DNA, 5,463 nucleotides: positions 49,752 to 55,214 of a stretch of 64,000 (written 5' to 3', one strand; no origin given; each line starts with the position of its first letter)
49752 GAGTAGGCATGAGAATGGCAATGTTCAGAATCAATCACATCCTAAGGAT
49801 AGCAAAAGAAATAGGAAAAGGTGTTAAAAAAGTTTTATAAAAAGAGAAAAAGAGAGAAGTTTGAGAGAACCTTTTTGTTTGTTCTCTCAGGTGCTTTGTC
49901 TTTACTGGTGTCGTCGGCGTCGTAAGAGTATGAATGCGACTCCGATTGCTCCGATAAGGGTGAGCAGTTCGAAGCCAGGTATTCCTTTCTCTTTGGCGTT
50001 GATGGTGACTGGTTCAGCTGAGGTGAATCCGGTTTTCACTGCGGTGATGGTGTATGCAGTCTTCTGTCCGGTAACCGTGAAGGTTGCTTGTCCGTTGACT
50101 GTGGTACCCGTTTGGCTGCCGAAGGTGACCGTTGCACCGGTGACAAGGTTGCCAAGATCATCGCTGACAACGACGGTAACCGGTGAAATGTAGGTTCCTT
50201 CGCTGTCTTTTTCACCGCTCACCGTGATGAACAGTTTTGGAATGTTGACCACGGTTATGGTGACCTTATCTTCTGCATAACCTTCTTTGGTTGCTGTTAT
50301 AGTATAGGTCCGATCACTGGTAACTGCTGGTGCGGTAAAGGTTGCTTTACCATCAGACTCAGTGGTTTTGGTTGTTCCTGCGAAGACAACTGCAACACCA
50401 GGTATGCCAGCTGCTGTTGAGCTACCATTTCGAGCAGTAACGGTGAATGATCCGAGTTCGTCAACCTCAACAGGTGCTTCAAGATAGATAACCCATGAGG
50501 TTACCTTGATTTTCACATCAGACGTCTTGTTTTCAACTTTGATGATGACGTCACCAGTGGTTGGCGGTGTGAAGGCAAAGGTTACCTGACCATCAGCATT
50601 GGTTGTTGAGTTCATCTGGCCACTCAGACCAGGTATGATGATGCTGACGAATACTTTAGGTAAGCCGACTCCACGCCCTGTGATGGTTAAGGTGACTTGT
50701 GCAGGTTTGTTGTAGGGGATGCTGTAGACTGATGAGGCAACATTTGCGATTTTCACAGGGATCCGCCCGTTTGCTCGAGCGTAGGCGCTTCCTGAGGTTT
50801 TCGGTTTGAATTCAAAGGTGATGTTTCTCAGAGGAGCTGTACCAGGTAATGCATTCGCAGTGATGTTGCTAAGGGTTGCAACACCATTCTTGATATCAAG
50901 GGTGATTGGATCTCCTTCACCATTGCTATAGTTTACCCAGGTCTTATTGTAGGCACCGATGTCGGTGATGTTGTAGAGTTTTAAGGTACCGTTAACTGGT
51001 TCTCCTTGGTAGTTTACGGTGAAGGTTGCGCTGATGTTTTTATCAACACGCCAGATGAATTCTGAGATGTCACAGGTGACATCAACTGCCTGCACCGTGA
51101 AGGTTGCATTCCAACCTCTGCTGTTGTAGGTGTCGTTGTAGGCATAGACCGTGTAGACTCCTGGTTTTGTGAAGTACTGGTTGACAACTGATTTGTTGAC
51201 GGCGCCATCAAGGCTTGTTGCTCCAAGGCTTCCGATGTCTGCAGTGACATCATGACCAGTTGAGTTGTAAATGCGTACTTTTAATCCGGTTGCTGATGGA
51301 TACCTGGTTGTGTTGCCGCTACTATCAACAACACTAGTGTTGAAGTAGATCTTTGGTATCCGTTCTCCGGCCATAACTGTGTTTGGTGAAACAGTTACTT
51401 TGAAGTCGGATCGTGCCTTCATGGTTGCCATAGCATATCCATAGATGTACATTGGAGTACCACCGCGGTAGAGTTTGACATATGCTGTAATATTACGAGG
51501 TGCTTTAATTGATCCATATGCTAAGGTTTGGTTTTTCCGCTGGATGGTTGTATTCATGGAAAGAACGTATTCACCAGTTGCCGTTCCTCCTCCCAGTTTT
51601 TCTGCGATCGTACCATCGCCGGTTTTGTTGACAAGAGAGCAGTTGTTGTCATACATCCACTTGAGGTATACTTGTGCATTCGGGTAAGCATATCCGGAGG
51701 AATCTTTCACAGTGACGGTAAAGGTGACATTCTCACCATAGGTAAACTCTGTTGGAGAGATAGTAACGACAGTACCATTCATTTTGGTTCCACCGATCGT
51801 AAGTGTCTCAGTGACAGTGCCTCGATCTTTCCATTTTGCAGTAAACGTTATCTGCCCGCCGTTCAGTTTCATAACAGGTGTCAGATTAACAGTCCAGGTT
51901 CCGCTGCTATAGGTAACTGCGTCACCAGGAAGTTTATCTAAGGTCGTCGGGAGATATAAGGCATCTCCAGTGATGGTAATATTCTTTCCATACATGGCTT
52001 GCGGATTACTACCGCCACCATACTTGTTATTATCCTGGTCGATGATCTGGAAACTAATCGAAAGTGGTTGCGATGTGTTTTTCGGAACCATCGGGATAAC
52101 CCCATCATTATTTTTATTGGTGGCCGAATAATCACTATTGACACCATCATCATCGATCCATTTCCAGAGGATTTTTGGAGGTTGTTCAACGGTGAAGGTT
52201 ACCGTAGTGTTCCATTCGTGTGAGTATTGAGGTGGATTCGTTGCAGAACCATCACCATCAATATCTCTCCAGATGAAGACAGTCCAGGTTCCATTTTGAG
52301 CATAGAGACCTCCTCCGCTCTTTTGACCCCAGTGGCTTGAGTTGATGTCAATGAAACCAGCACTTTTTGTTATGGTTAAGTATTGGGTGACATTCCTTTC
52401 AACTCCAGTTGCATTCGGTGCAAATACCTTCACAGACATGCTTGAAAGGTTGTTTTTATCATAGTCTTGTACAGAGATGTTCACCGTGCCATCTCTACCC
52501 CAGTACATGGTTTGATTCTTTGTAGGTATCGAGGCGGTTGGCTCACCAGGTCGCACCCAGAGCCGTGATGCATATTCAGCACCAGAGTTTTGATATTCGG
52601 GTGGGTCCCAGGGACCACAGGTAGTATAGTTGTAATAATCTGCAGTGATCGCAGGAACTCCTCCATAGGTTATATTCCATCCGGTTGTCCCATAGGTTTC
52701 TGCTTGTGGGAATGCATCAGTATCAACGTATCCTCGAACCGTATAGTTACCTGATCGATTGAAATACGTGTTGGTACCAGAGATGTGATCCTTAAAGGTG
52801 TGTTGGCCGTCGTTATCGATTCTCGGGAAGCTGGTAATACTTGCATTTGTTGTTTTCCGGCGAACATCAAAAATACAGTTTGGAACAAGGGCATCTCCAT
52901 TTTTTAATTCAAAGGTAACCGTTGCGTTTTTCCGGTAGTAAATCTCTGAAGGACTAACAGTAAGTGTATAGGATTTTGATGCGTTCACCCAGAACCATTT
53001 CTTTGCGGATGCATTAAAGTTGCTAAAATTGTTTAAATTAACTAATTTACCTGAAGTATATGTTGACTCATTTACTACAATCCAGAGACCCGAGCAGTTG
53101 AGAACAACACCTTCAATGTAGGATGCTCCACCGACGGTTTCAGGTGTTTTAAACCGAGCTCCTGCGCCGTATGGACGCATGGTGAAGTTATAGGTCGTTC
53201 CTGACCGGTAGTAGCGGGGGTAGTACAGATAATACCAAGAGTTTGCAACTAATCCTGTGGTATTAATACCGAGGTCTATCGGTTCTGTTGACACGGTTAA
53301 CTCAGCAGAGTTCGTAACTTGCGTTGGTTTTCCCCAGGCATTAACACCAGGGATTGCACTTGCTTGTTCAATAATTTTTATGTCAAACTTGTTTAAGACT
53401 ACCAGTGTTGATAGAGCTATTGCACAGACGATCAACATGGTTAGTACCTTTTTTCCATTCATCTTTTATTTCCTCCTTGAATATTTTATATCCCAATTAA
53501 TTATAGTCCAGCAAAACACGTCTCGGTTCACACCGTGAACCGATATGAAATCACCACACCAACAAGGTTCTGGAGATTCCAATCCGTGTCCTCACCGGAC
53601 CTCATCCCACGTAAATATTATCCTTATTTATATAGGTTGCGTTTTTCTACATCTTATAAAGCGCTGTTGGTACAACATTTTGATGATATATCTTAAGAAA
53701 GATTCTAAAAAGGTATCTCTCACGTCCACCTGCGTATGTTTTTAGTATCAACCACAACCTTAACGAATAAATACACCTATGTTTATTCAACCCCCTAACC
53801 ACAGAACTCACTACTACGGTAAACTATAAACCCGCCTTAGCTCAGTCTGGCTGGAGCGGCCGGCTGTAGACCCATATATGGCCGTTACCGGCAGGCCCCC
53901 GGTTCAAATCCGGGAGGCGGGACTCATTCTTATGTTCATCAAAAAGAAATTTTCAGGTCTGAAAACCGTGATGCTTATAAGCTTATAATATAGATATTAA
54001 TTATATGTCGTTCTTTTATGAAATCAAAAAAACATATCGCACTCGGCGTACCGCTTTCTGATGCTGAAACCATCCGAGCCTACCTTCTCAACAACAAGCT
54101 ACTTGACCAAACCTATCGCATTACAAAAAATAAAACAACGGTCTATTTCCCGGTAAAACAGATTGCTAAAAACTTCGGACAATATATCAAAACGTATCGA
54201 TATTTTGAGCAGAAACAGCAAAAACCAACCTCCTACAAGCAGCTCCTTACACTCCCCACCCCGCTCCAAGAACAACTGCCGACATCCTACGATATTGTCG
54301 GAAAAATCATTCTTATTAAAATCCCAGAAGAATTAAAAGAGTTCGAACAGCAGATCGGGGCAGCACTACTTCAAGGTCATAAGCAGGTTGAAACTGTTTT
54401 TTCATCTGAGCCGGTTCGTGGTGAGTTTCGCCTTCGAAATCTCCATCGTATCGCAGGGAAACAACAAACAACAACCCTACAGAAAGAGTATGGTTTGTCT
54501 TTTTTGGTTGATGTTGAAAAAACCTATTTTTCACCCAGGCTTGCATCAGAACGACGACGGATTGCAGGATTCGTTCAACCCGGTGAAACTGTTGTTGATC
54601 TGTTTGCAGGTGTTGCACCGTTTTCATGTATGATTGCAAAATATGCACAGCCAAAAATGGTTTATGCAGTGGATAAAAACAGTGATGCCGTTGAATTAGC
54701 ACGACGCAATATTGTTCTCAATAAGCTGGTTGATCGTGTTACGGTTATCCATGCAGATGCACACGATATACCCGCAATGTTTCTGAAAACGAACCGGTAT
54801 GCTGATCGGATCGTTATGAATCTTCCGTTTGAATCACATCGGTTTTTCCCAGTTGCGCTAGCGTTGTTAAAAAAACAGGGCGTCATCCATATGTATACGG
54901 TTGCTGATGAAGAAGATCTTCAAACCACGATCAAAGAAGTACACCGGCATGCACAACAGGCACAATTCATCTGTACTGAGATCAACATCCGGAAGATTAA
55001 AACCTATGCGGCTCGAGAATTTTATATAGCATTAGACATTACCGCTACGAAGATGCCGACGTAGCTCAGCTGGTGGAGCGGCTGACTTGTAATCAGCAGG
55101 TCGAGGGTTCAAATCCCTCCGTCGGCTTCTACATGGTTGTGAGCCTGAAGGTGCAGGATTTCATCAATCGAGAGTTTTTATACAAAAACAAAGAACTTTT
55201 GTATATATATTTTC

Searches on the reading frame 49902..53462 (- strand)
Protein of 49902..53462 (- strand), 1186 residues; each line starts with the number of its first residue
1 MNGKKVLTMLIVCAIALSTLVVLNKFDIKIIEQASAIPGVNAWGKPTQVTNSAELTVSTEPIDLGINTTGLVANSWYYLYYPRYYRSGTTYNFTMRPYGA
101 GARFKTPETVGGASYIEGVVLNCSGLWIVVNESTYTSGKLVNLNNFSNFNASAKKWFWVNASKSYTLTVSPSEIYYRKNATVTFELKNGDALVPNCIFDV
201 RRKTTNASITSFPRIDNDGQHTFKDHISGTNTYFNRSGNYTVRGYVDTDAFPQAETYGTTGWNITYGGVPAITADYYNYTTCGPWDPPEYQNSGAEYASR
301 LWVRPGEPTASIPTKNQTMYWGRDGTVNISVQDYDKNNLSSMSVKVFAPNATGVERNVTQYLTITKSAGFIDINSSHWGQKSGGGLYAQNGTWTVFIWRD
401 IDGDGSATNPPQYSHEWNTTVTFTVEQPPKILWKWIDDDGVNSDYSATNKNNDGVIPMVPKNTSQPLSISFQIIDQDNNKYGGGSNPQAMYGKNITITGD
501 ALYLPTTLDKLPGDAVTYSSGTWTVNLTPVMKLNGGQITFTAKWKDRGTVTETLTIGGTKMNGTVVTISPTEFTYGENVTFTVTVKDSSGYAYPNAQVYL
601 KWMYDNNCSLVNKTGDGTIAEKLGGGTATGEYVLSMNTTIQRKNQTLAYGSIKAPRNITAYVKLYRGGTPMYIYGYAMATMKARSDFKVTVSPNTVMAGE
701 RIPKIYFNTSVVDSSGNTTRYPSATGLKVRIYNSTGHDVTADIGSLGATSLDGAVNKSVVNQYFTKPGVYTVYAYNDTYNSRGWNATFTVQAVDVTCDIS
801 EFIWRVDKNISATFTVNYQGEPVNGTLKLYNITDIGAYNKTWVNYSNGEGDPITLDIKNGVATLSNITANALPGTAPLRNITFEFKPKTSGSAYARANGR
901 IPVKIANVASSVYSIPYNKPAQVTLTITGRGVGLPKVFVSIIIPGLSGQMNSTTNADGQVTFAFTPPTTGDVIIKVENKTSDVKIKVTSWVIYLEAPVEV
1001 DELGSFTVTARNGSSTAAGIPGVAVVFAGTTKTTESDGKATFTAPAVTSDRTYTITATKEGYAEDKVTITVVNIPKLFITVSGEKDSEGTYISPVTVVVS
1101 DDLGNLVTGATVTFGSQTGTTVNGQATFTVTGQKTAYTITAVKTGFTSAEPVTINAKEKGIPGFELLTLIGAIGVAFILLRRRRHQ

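Call 8: search_protein_families(library=ncbifam, proteins=[window:49902-53462:-], max_evalue=0.00001)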
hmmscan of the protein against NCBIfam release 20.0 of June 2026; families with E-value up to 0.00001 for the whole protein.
window:49902-53462:- (1186 aa): 1 family
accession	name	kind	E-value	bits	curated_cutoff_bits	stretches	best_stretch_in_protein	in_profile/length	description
NF033507.3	Loki-CTERM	subfamily_domain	8.2e-06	25.9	19.9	1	1161-1185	1-25/27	Loki-CTERM sorting domain-containing protein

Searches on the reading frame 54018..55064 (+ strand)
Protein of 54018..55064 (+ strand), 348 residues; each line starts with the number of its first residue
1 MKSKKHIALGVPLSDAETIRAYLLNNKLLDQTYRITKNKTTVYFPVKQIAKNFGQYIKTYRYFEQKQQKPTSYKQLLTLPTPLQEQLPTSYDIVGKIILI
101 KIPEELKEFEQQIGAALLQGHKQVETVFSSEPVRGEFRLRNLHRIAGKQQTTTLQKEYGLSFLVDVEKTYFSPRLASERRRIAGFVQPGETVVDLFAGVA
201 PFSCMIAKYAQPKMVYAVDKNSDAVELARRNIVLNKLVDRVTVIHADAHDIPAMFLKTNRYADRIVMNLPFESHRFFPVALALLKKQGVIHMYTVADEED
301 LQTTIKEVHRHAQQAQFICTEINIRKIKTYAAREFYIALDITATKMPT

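Call 57: search_protein_families(library=pfam, proteins=[window:54018-55064:+], max_evalue=0.0001)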
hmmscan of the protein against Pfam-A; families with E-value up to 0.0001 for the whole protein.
window:54018-55064:+ (348 aa): 8 families
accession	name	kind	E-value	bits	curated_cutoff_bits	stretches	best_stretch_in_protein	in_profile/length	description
PF02475.24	TRM5-TYW2_MTfase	-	6.8e-46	156.7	28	1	153-315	1-159/164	TRM5/TYW2 methyltransferase domain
PF25133.1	TYW2_N_2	-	9.5e-16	58.1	27.7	1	78-149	8-78/79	TYW2 N-terminal domain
PF18093.7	Trm5_N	-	9.9e-11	41.7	22.7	1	11-53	4-46/47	tRNA methyltransferase 5 N-terminal domain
PF05175.20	MTS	-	2.7e-08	34.1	23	1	189-292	32-138/170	Methyltransferase small domain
PF13847.12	Methyltransf_31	-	6.5e-08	32.8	27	1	188-310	3-127/145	Methyltransferase domain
PF03602.21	Cons_hypoth95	-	3.1e-06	27.4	24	1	189-303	42-156/182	Conserved hypothetical protein 95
PF06325.19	PrmA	-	6.9e-06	26.2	22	1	184-293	157-259/296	Ribosomal protein L11 methyltransferase (PrmA)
PF13649.12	Methyltransf_25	-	1.6e-05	25.9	27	0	192-269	1-73/97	Methyltransferase domain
